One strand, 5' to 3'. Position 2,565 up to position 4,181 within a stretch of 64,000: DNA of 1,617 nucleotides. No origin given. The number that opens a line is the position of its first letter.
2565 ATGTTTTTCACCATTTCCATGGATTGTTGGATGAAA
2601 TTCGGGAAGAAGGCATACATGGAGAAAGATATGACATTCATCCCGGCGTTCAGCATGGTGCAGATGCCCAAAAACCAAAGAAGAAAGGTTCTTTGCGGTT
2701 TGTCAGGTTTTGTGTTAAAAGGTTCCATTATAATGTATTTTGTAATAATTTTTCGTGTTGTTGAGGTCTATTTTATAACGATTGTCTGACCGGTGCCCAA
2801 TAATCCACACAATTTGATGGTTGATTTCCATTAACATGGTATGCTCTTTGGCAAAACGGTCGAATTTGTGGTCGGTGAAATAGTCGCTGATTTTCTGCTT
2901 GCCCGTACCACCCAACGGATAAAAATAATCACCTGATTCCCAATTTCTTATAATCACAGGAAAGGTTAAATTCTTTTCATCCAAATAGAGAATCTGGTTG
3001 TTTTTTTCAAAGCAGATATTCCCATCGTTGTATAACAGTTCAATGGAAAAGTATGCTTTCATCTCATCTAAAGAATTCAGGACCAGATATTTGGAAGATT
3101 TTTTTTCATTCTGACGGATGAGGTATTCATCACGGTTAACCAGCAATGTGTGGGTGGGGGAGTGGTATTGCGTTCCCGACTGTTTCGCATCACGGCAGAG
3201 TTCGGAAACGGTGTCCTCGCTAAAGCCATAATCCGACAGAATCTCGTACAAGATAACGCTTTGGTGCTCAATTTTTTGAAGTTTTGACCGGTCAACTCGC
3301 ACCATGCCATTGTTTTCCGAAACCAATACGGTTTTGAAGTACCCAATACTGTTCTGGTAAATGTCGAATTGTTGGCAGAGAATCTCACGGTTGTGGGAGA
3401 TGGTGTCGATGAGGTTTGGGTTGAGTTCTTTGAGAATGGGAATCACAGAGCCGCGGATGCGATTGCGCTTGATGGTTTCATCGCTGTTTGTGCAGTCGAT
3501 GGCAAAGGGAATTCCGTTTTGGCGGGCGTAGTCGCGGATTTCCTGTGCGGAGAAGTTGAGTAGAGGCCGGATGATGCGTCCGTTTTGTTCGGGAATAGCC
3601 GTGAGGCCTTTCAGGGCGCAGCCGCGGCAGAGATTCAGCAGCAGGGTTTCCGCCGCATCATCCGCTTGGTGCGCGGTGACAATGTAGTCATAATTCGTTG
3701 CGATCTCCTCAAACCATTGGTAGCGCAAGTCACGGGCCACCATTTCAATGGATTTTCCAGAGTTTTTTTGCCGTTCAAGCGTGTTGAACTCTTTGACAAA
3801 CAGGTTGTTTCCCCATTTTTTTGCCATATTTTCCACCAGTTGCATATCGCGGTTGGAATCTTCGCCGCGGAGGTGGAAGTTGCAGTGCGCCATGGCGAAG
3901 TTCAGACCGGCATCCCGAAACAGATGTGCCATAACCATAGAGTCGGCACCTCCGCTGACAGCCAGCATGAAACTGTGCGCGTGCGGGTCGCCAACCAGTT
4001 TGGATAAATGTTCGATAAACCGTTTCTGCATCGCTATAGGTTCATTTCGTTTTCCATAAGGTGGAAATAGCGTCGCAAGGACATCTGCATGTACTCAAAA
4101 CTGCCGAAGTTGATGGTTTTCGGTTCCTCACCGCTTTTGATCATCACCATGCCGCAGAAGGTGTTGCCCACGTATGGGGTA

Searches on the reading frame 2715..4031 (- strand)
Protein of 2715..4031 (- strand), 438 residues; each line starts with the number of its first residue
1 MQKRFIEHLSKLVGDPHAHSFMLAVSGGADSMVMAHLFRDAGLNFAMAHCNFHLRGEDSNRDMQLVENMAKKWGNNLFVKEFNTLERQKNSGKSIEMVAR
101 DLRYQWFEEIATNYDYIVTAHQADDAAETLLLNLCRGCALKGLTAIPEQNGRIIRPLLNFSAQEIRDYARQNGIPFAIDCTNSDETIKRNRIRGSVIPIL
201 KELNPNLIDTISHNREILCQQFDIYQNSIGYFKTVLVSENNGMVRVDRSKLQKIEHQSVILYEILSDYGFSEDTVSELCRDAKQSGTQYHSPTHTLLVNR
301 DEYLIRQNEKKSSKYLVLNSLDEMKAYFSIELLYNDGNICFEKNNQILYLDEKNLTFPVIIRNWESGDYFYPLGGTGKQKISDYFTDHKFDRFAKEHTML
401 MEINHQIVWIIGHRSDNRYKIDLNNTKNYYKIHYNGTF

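Call 8: search_protein_families(library=pfam, proteins=[window:2715-4031:-])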
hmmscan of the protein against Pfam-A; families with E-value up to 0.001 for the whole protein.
window:2715-4031:- (438 aa): 3 families
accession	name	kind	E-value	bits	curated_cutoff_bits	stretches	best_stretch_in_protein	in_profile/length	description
PF01171.26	ATP_bind_3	-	4.6e-47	160.5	27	1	21-193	2-180/182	PP-loop family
PF01507.26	PAPS_reduct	-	2.6e-07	31.3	22.5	0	22-85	3-63/175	Phosphoadenosine phosphosulfate reductase domain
PF11734.13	TilS_C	-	1e-05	25.3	22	1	360-425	2-67/74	TilS substrate C-terminal domain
